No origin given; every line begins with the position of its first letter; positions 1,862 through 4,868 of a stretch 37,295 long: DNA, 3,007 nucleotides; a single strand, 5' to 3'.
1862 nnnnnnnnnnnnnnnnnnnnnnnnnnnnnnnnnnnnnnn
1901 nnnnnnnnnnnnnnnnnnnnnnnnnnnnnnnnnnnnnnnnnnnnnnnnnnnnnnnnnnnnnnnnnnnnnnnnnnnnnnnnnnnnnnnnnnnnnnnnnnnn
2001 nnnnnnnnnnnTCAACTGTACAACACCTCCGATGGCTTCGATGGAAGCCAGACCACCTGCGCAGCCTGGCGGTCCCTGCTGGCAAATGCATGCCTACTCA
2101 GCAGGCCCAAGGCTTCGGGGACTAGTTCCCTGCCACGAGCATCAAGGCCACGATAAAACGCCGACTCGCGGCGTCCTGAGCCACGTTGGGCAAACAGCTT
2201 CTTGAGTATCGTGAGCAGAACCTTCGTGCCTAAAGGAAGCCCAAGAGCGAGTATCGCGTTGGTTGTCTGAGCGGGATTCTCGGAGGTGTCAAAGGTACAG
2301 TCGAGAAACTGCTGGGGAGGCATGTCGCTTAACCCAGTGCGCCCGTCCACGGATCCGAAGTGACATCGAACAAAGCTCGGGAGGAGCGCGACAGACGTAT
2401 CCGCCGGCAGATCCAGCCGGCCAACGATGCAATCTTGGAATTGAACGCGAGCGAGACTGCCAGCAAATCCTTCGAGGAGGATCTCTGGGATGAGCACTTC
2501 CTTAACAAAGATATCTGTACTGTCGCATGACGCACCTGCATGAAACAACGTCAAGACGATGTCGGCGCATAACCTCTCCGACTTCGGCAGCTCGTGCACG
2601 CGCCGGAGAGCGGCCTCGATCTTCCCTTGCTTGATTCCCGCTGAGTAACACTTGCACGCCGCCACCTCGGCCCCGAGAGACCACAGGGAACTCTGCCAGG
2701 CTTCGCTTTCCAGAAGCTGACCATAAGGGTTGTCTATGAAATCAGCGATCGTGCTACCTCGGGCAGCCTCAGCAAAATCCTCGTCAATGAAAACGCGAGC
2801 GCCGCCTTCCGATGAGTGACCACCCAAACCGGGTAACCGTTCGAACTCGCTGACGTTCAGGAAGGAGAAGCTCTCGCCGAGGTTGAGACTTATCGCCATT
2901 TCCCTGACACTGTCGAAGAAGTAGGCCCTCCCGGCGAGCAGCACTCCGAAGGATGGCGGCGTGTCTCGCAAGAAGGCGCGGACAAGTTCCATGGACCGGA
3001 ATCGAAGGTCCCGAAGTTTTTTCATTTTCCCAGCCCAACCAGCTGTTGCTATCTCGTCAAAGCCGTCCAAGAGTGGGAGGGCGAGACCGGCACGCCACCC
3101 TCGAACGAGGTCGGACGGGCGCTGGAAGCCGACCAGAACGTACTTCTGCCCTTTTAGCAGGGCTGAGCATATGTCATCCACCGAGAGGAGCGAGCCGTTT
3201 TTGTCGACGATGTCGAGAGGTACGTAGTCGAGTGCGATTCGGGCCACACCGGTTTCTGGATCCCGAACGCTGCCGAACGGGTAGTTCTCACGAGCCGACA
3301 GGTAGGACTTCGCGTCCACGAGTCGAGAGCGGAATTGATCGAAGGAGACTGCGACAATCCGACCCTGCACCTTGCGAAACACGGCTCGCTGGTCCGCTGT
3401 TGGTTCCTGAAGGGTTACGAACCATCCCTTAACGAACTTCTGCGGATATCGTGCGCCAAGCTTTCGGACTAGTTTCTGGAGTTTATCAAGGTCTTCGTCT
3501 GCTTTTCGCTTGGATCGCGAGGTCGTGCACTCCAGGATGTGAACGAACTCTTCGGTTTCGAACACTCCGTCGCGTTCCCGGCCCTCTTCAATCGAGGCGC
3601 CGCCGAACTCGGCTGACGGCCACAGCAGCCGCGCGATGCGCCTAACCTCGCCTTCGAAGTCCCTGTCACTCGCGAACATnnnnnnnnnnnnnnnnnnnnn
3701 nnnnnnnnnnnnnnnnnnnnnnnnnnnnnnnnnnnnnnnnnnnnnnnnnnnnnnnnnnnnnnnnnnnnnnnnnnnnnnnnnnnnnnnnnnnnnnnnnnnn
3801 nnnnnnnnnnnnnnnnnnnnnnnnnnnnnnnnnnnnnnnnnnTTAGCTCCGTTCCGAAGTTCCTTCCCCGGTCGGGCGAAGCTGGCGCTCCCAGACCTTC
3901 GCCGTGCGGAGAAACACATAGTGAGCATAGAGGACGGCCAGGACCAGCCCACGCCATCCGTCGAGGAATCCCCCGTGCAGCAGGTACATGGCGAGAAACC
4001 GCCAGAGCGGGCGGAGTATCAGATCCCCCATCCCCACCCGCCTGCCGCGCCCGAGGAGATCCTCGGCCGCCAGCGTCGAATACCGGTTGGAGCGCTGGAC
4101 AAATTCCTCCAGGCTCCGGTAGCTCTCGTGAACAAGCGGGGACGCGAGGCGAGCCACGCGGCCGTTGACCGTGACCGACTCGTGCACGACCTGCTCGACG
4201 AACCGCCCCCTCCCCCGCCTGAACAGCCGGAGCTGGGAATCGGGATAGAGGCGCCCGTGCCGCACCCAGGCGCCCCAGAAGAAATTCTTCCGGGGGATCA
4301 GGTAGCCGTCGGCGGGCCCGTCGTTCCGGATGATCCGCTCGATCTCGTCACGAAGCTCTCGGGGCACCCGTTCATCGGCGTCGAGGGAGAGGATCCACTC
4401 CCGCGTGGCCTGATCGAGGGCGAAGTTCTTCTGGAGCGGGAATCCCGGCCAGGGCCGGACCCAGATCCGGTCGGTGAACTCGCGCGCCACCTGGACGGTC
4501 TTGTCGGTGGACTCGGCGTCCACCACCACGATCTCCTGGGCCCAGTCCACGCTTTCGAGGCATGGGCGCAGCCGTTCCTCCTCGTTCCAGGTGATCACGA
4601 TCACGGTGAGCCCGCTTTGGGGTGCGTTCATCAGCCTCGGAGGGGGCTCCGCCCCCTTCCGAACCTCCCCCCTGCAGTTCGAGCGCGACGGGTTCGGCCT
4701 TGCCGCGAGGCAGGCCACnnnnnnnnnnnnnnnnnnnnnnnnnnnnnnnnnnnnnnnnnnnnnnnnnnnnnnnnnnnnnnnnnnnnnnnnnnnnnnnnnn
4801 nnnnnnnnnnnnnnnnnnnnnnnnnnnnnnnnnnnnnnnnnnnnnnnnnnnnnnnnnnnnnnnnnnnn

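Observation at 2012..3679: REase-like/STAND-like 555-aa protein that lacks a P-loop: candidate novel or decaying defence effector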

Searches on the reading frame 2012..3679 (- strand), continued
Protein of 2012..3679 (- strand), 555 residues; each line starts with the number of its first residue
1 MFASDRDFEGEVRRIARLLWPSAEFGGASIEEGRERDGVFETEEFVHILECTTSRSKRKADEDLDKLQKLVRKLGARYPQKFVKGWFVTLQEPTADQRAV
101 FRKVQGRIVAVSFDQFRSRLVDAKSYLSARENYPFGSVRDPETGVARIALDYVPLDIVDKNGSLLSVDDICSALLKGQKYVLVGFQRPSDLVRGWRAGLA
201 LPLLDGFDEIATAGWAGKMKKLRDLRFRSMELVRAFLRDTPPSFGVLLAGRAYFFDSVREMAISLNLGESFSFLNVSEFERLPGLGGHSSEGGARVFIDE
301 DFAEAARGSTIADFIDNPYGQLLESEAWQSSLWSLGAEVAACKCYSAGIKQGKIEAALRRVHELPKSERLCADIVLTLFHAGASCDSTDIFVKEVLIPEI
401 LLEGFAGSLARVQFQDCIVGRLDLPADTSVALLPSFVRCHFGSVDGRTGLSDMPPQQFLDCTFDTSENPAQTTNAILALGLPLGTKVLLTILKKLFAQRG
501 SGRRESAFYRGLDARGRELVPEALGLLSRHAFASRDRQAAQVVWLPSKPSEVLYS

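Call 80: search_protein_families(library=ncbifam, proteins=[P0002, P0096, L058:4980-7280:+], max_evalue=0.1)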
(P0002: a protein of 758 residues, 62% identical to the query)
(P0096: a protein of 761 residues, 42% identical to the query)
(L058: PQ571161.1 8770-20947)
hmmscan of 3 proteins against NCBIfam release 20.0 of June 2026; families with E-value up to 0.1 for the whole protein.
P0002 (758 aa): 2 families
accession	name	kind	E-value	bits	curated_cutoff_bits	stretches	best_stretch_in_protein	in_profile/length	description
TIGR02928.1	TIGR02928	subfamily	0.026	13.4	181.3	1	150-239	10-102/366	orc1/cdc6 family replication initiation protein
NF007613.0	PRK10261.1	equivalog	0.051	12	1077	1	164-197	337-370/623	glutathione ABC transporter ATP-binding protein GsiA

P0096 (761 aa): 11 families
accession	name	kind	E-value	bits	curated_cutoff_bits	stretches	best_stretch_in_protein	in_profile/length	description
NF008338.0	PRK11124.1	equivalog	0.019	14.5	369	1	166-202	12-48/242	arginine ABC transporter ATP-binding protein ArtP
TIGR03864.1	PQQ_ABC_ATP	hypoth_equivalog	0.027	13.9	302.25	1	164-199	9-44/236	ABC transporter, ATP-binding subunit, PQQ-dependent alcohol dehydrogenase system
TIGR02315.1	ABC_phnC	equivalog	0.034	13.6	266.1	1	170-202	16-48/243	phosphonate ABC transporter ATP-binding protein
NF010068.0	PRK13548.1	equivalog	0.037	13.1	261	1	165-202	14-51/261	heme ABC transporter ATP-binding protein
TIGR02324.1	CP_lyasePhnL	equivalog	0.052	13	256.3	1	171-204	23-56/224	phosphonate C-P lyase system protein PhnL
NF040933.2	ABC_arch_GlcV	equivalog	0.061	12.2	450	0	171-202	21-52/357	glucose ABC transporter ATP-binding protein GlcV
TIGR00968.1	3a0106s01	subfamily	0.067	12.7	342.75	0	164-202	8-46/237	sulfate ABC transporter ATP-binding protein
TIGR01186.1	proV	subfamily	0.068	12.3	326.6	0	166-201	3-38/363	betaine/proline/choline family ABC transporter ATP-binding protein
NF050108.1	galactan_ABC_ATP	equivalog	0.071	12.3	400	0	171-201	44-74/244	galactan export ABC transporter ATP-binding subunit Wzt/RfbE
NF007253.0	PRK09700.1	equivalog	0.084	11.4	772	0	154-199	3-48/510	D-allose ABC transporter ATP-binding protein AlsA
TIGR01166.1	cbiO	subfamily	0.086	12.3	211.8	0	169-201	5-37/190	cobalt ABC transporter, ATP-binding protein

L058:4980-7280:+ (766 aa): 3 families
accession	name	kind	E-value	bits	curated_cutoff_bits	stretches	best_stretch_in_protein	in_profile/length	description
NF053861.1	DS8_antiphage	equivalog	0.0051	14.6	790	1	158-271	348-457/994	anti-phage protein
NF047389.1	ATPase_Sll1717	subfamily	0.012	14.7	75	1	177-267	26-103/454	P-loop ATPase, Sll1717 family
TIGR02928.1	TIGR02928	subfamily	0.039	12.8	181.3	0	180-244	40-104/366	orc1/cdc6 family replication initiation protein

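Call 81: search_protein_representatives(protein=window:2012-3679:-)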
Query: 555 residues. Proteins with E-value up to 0.001 (for the whole library): 857; up to 1e-10: 654; up to 1e-30: 328. The best 150 are listed.
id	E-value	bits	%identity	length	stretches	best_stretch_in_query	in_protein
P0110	8.3e-138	476.5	45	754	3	3-184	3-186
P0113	4.3e-137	474.1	49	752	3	1-184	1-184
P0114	7.0e-137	473.4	47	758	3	279-548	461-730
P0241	3.9e-130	451.2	43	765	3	5-184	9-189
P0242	4.8e-122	424.5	43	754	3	279-549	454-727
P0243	8.2e-119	413.8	41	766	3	3-184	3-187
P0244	4.1e-117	408.2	42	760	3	7-185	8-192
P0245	3.1e-116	405.3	42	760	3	280-549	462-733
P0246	4.7e-116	404.7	41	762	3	279-550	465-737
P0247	1.6e-115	402.9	42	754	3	6-185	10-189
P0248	1.1e-114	400.2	43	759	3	7-165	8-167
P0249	2.8e-113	395.5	45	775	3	6-184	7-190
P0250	2.9e-113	395.5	39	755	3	4-184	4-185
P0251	5.1e-113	394.7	41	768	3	5-184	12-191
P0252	1.5e-112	393.1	41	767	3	280-549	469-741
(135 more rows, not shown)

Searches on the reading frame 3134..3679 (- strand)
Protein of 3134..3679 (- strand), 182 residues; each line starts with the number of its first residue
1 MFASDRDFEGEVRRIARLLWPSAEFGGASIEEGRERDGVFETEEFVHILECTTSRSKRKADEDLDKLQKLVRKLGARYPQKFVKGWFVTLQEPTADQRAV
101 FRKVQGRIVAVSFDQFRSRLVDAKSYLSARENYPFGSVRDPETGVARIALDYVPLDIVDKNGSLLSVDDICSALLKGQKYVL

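Call 39: search_protein_families(library=pfam, proteins=[window:3134-3679:-], max_evalue=10)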
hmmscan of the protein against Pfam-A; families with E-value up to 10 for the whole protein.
seq(182 aa): 3 families
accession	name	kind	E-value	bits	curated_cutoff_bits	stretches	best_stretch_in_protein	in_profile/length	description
PF09002.17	Card1_endonuc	-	0.004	17.2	26.4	1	35-95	47-105/136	Card1-like, endonuclease domain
PF11433.13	DUF3198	-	0.024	14.8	28.7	1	50-81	8-39/50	Protein of unknown function (DUF3198)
PF12738.14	PTCB-BRCT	-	0.27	11.7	22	1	58-82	8-31/63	twin BRCT domain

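Call 52: predict_structure(alignment_id=A3)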
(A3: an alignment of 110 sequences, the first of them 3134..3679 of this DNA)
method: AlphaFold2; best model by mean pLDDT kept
length: 182 residues; sequences in the alignment: 110
mean_pLDDT: 83.5   pTM: 0.64
mean pLDDT of the five models: 83.5, 82.3, 82.0, 82.0, 81.4
residues with pLDDT >= 90: 89; 70-90: 47; 50-70: 46; < 50: 0
segments of 3 or more residues with pLDDT < 50: none
pLDDT, mean of each block of 10 residues (from residue 1): 84 89 64 66 93 96 96 94 96 97 92 92 68 62 66 69 86 93 78
secondary structure, 60 per line:
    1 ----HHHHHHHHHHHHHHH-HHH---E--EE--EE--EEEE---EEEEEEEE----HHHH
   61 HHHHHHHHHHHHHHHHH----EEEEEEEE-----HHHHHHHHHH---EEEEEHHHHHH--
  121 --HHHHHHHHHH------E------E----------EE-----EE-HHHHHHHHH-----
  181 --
elements in order: H5-19 E38-41 E45-52 H57-77 E82-89 H95-104 E108-112 H113-118 H123-132 H167-175

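Call 54: fold_search(model_id=the predicted structure, library=pdb)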
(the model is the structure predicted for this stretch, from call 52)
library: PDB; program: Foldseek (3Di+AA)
matches with E <= 10: 1140; with E <= 0.001: 0
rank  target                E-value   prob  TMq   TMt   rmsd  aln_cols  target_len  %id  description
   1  8q41_B                2.7e-03  1.00  0.41  0.20   7.2       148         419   12  Crystal structure of Can2 (E341A) bound to cA4 and TTTAAA ssDNA (released 2023-11-22)
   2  9u49_A                2.9e-03  1.00  0.44  0.22   6.6       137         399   14  crystal structure of Cdn1 in complex with cA4 (released 2026-02-04)
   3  8z4i_B                2.9e-03  1.00  0.35  0.18   8.8       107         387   17  crystal structure of Cdn1 in complex with cA3 (released 2026-02-04)
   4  2p14                  3.1e-03  1.00  0.47  0.47   6.5       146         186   13  Crystal structure of small subunit (R.BspD6I2) of the heterodimeric restriction endonuclease R.BspD6I (released 2008-03-11)
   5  5liz                  4.0e-03  1.00  0.40  0.14   5.5       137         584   19  The structure of Nt.BspD6I nicking endonuclease with all cysteines mutated by serine residues at 0.19 nm resolution . (released 2017-08-02)
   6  2ewf                  4.5e-03  1.00  0.38  0.13   2.9        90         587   19  Crystal structure of the site-specific DNA nickase N.BspD6I (released 2006-11-21)
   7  8z4i_A                4.5e-03  1.00  0.45  0.23   6.8       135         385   13  crystal structure of Cdn1 in complex with cA3 (released 2026-02-04)
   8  8q3z_A                4.5e-03  1.00  0.41  0.19   7.6       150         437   13  Crystal structure of cA4-bound Can2 from Thermoanaerobacter brockii (released 2023-11-22)
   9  5liq_B                5.5e-03  1.00  0.39  0.13   3.2        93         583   20  The structure of C160S,C508S,C578S mutant of Nt.BspD6I nicking endonuclease at 0.185 nm resolution . (released 2017-08-02)
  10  6xl1_A                5.9e-03  1.00  0.41  0.21   5.0       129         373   14  crystal structure of cA4-activated Card1(D294N) (released 2020-12-30)
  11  5liq_A                6.3e-03  1.00  0.38  0.13   2.9        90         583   20  The structure of C160S,C508S,C578S mutant of Nt.BspD6I nicking endonuclease at 0.185 nm resolution . (released 2017-08-02)
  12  8q44_B                6.3e-03  1.00  0.44  0.20   7.0       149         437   15  Crystal structure of cA4-bound Can2 (E364R) in complex with oligo-T DNA (released 2023-11-22)
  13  6qnz_B                6.3e-03  1.00  0.33  0.12   3.6        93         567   20  Crystal structure of the site-specific DNA nickase N.BspD6I E418A Mutant (released 2020-03-04)
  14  8q3y_A                6.7e-03  0.99  0.39  0.18   8.4       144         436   13  Crystal structure of apo Can2 from Thermoanaerobacter brockii (released 2023-11-22)
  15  6qnz_A                8.2e-03  0.98  0.36  0.14   7.9       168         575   15  Crystal structure of the site-specific DNA nickase N.BspD6I E418A Mutant (released 2020-03-04)
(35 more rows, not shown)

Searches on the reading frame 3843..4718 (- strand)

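Call 3: search_protein_families(library=pfam, proteins=[window:3843-4718:-], max_evalue=1)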
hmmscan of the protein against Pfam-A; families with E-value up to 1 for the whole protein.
window:3843-4718:- (291 aa): 3 families
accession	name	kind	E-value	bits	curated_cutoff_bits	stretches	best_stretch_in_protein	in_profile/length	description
PF00535.33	Glycos_transf_2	-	9.6e-16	58.6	23.3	1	38-156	1-130/168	Glycosyl transferase family 2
PF13641.12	Glyco_tranf_2_3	-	0.011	16.1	27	1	37-115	3-96/230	Glycosyltransferase like family 2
PF13704.12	Glyco_tranf_2_4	-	0.2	12.6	27.5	0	60-116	19-82/98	Glycosyl transferase family 2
